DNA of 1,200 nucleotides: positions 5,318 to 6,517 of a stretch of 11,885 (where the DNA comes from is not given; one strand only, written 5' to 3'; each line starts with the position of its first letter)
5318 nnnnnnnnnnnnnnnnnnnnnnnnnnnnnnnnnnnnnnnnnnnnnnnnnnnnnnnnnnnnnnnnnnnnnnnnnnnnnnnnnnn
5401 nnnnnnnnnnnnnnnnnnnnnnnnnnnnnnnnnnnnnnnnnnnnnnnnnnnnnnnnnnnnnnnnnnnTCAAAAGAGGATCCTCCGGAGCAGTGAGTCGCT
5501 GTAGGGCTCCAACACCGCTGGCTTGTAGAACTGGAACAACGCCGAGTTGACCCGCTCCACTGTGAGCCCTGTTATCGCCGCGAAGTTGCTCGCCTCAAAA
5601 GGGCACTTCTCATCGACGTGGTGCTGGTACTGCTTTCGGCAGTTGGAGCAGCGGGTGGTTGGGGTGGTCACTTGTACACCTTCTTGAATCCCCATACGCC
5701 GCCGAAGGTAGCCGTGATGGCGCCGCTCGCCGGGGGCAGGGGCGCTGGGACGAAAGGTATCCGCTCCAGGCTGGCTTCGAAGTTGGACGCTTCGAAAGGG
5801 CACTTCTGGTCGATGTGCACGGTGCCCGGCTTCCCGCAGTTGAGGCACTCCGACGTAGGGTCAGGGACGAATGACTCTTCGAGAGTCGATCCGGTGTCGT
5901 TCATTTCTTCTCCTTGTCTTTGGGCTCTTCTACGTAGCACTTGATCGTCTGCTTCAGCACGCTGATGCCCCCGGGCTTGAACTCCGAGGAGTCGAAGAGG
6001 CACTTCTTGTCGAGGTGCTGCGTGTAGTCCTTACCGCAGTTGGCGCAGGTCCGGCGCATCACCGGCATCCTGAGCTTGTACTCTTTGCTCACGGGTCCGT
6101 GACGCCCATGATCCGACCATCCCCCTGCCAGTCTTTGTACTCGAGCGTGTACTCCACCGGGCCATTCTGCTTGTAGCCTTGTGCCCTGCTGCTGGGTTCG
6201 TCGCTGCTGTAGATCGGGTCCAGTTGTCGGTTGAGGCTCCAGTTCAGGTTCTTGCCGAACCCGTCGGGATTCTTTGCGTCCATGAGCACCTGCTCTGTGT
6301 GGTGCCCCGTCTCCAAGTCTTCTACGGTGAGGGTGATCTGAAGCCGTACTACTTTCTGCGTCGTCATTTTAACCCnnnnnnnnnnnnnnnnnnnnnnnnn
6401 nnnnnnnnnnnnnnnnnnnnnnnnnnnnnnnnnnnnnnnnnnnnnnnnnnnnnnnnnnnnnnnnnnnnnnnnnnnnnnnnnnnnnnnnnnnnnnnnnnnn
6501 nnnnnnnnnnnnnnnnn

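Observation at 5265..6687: Tandem array of five paralogous mini-proteins with a C-x2-C-x6-9-H-x-D-x2-C-x-F-[ED]-x-S-x-F motif, joined by overlapping stop/start codons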

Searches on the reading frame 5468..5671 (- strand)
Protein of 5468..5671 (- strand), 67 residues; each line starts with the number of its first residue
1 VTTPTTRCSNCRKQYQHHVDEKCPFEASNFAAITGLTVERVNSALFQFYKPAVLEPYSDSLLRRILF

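Call 3: search_protein_families(library=pfam, max_evalue=1, proteins=[window:5471-5671:-])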
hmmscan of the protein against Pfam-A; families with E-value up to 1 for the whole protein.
seq(67 aa): 0 families

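Call 4: search_protein_families(library=phrogs, max_evalue=1, proteins=[window:5471-5671:-])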
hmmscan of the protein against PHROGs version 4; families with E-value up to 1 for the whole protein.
seq(67 aa): 2 families
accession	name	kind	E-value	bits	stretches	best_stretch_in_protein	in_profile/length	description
phrog_19259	-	unknown function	0.013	16.4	1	6-29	33-55/56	-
phrog_4880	-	DNA, RNA and nucleotide metabolism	0.27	11.6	1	14-51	48-85/304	replisome organizer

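Call 26: search_protein_families(library=padloc, max_evalue=1, proteins=[window:5471-5671:-])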
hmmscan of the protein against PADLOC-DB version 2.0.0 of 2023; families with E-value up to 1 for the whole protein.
seq(67 aa): 0 families

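Call 42: find_homologous_proteins(query=A4, max_evalue=0.001)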
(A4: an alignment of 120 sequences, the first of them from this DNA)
Query A4 (120 sequences) (67 aa, profile of the alignment): 9 proteins with E <= 0.001 among 33 candidates.
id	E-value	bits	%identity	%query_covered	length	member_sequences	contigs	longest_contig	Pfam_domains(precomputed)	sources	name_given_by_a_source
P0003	6.4e-14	69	90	100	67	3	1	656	-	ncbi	-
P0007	1.6e-13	68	70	100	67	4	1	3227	-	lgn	-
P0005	5.9e-13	66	81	100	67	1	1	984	-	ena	-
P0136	8.0e-13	66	33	40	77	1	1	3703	-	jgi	jgi:hypothetical protein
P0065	3.1e-12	64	39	34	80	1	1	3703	-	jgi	jgi:hypothetical protein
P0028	1.6e-11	61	33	36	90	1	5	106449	-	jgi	jgi:hypothetical protein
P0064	5.3e-10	57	29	36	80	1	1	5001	-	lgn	-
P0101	1.0e-8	52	31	43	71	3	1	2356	-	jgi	jgi:hypothetical protein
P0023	6.7e-6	43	-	-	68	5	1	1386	-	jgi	-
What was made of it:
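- Tried and rejected: A second word-indexed protein search with the 120-sequence alignment returned only 9 hits and added nothing (call 42).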

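Call 49: predict_structure(alignment_id=A4)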
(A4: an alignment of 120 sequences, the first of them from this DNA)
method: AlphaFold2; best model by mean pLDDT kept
length: 67 residues; sequences in the alignment: 120
mean_pLDDT: 73.1   pTM: 0.46
mean pLDDT of the five models: 73.1, 72.2, 70.8, 62.4, 60.1
residues with pLDDT >= 90: 15; 70-90: 18; 50-70: 33; < 50: 1
segments of 3 or more residues with pLDDT < 50: none
pLDDT, mean of each block of 10 residues (from residue 1): 82 91 91 70 62 57 54
secondary structure, 60 per line:
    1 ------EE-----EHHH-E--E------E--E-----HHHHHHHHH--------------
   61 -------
elements in order: H38-46
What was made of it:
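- On Treble clef: DSSP on the D model shows a 3-residue helix at 15-17, just before His18, while Cys23 lies in a strand or loop (call 49).
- AF2 pLDDT is 82-91 over residues 1-30 of D, from 120 sequences (call 49). The tight knuckle predicted by AF2 (call 49) suits a mononuclear site.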

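Call 56: search_protein_families(library=ncbifam, max_evalue=0.1, proteins=[window:5468-5671:-])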
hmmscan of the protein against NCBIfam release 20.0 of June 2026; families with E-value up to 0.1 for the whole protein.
window:5468-5671:- (67 aa): 1 family
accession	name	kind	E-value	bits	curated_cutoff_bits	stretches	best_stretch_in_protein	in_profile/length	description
NF041909.1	HVO_2753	equivalog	0.014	15.2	80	1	6-26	37-57/59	HVO_2753 family zinc finger protein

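Call 83: fold_search(model_id=the predicted structure, library=pdb)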
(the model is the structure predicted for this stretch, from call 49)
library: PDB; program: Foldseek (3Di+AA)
matches with E <= 10: 20; with E <= 0.001: 0
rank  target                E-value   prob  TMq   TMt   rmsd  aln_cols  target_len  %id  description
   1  7pmk_Q                1.2e+00  0.15  0.31  0.04   4.8        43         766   28  S. cerevisiae replisome-SCF(Dia2) complex bound to double-stranded DNA (conformation I) (released 2021-11-10)
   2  8aaf_e                2.7e+00  0.10  0.27  0.02   4.1        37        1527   16  Yeast RQC complex in state G (released 2023-03-08)
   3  7bt6_j                2.9e+00  0.02  0.19  0.18  15.9        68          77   13  Cryo-EM structure of pre-60S ribosome from Saccharomyces cerevisiae rpl4delta63-87 strain at 3.12 Angstroms resolution (released 2020-10-28)
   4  9qf6_Bd               4.9e+00  0.02  0.18  0.19   8.8        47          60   19  Structure of P. furiosus 70S ribosome in RsmB deleted strain (released 2025-11-05)
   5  8kg6_M                5.3e+00  0.06  0.30  0.04   4.0        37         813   27  Yeast replisome in state I (released 2023-12-06)
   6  4v6i_Bl               6.1e+00  0.01  0.20  0.17  15.2        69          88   16  Localization of the small subunit ribosomal proteins into a 6.1 A cryo-EM map of Saccharomyces cerevisiae translating (released 2014-07-09)
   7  9y6s_4K               6.1e+00  0.01  0.15  0.19  18.4        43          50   19  96-nm repeat of the Leishmania tarentolae doublet microtubule (released 2025-12-17)
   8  4zlh_A                6.6e+00  0.06  0.27  0.07   4.1        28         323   21  Structure of the LapB cytoplasmic domain at 2 angstroms (released 2015-11-11)
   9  5wle_A                6.6e+00  0.04  0.28  0.31  10.2        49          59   12  Crystal structure of the PPS PHD finger in complex with H3K4me3 (released 2017-10-04)
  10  4zlh_B                7.1e+00  0.05  0.27  0.07   4.1        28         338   21  Structure of the LapB cytoplasmic domain at 2 angstroms (released 2015-11-11)
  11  3bvo_A                7.6e+00  0.04  0.28  0.11   4.8        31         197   22  Crystal structure of human co-chaperone protein HscB (released 2008-01-15)
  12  7lbm_Q                7.6e+00  0.03  0.28  0.12   8.3        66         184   12  Structure of the human Mediator-bound transcription pre-initiation complex (released 2021-03-24)
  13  9er2_c                8.2e+00  0.01  0.26  0.18  16.6        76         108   14  PolII-TCR-STK19 structure. (released 2024-12-04)
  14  5iy6_Q                8.8e+00  0.03  0.30  0.16   5.5        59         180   14  Human holo-PIC in the closed state (released 2016-05-18)
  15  2vpd_C                8.8e+00  0.02  0.21  0.21  10.6        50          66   16  Decoding of methylated histone H3 tail by the Pygo-BCL9 Wnt signaling complex (released 2008-06-17)
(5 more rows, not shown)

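Call 88: search_protein_families(library=phrogs, alignment_id=A4, max_evalue=0.01)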
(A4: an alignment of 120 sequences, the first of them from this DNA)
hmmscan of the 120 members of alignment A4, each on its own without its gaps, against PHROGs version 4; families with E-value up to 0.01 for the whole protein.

A. member 1, seq(67 aa): 0 families

B. families by the number of members that match (of 120 scanned): 5 families
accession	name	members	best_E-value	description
phrog_1311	-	2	0.0044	-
phrog_30559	-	1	0.0065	-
phrog_24381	-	1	0.0076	-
phrog_7051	-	1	0.0089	-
phrog_2358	-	1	0.0099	-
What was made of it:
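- Tried and rejected: Pfam, PHROGs, NCBIfam and PADLOC scans of the five proteins, and PHROGs on 120 family segments, gave no family (calls 3, 4, 26, 56, 88).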

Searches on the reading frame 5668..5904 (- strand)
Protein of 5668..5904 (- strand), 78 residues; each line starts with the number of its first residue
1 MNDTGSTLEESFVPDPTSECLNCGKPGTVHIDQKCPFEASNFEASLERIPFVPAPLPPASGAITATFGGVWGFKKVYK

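Call 3: search_protein_families(library=pfam, max_evalue=1, proteins=[window:5671-5904:-])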
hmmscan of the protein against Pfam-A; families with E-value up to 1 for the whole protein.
seq(78 aa): 1 family
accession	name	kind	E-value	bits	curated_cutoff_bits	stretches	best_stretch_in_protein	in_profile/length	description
PF24461.1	DUF7576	-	0.22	11.9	27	1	1-26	1-26/60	Family of unknown function (DUF7576)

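Call 4: search_protein_families(library=phrogs, max_evalue=1, proteins=[window:5671-5904:-])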
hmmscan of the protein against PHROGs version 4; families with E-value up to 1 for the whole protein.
seq(78 aa): 0 families

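Call 26: search_protein_families(library=padloc, max_evalue=1, proteins=[window:5671-5904:-])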
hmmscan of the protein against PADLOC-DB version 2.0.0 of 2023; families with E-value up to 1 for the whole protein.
seq(78 aa): 0 families

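Call 56: search_protein_families(library=ncbifam, max_evalue=0.1, proteins=[window:5668-5904:-])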
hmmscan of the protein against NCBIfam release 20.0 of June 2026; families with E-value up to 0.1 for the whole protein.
window:5668-5904:- (78 aa): 1 family
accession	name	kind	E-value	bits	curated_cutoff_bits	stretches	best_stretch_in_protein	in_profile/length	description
NF040807.1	effector_EspF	equivalog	0.033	14.3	250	1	25-64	50-87/252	type III secretion system LEE effector EspF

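Call 90: search_dna_similar(query=window:5671-5904:-, collection=phages, mode=protein, max_evalue=10, max_rows=20)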
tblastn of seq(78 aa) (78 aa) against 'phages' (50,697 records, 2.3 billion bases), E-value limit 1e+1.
Records with a match: 2; places in all: 2; records where one place covers at least 80% of the query: 0.
Best place of each record, by identity: <60% 2.
By first word of the organism name: Escherichia 2.
By host as written in the record: Escherichia coli 5 1; - 1.
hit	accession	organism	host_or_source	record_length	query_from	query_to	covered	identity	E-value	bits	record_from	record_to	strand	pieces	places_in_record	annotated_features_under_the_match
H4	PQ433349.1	Escherichia phage vB_Ec-G1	Escherichia coli 5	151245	20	39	26%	50.0%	9e+0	30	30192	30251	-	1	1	hypothetical protein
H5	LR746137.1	Escherichia phage vB_EcoM_UP17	-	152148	20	39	26%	50.0%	9e+0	30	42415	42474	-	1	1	Hypothetical protein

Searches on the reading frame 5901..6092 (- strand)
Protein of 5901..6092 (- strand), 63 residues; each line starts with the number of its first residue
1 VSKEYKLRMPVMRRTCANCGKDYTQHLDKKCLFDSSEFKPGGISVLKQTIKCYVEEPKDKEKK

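Call 3: search_protein_families(library=pfam, max_evalue=1, proteins=[window:5904-6092:-])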
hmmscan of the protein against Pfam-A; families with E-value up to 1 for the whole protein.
seq(63 aa): 1 family
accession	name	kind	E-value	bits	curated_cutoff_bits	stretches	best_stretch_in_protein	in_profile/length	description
PF05191.20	ADK_lid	-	0.075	13.4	26.6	1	13-23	1-11/36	Adenylate kinase, active site lid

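Call 4: search_protein_families(library=phrogs, max_evalue=1, proteins=[window:5904-6092:-])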
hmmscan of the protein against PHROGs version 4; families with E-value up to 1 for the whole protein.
seq(63 aa): 0 families

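Call 26: search_protein_families(library=padloc, max_evalue=1, proteins=[window:5904-6092:-])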
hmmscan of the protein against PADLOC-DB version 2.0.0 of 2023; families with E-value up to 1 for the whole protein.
seq(63 aa): 0 families

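Call 56: search_protein_families(library=ncbifam, max_evalue=0.1, proteins=[window:5901-6092:-])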
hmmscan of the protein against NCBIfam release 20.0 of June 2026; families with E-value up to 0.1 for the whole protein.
window:5901-6092:- (63 aa): 0 families

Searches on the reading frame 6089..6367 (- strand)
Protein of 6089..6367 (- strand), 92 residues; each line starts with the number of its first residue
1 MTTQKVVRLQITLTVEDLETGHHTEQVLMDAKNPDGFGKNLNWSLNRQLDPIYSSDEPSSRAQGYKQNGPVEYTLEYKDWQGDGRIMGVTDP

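Call 3: search_protein_families(library=pfam, max_evalue=1, proteins=[window:6092-6367:-])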
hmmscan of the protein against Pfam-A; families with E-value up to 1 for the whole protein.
seq(92 aa): 0 families

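Call 4: search_protein_families(library=phrogs, max_evalue=1, proteins=[window:6092-6367:-])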
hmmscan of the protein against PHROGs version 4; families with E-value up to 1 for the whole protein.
seq(92 aa): 1 family
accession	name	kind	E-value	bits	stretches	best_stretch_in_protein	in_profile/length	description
phrog_22023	-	unknown function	0.13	13.5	1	4-56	18-70/153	-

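Call 26: search_protein_families(library=padloc, max_evalue=1, proteins=[window:6092-6367:-])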
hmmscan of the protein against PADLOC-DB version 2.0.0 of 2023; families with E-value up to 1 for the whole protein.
seq(92 aa): 0 families

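Call 56: search_protein_families(library=ncbifam, max_evalue=0.1, proteins=[window:6089-6367:-])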
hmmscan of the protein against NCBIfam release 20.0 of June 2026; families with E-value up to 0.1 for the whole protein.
window:6089-6367:- (92 aa): 0 families

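Call 91: find_homologous_proteins(query=window:6092-6367:-, max_evalue=0.01)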
Query seq(92 aa) (92 aa): 1 proteins with E <= 0.01 among 1 candidates.
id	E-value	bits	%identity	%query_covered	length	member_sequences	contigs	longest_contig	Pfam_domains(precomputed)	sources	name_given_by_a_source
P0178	3.6e-56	205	99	100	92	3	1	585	-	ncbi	-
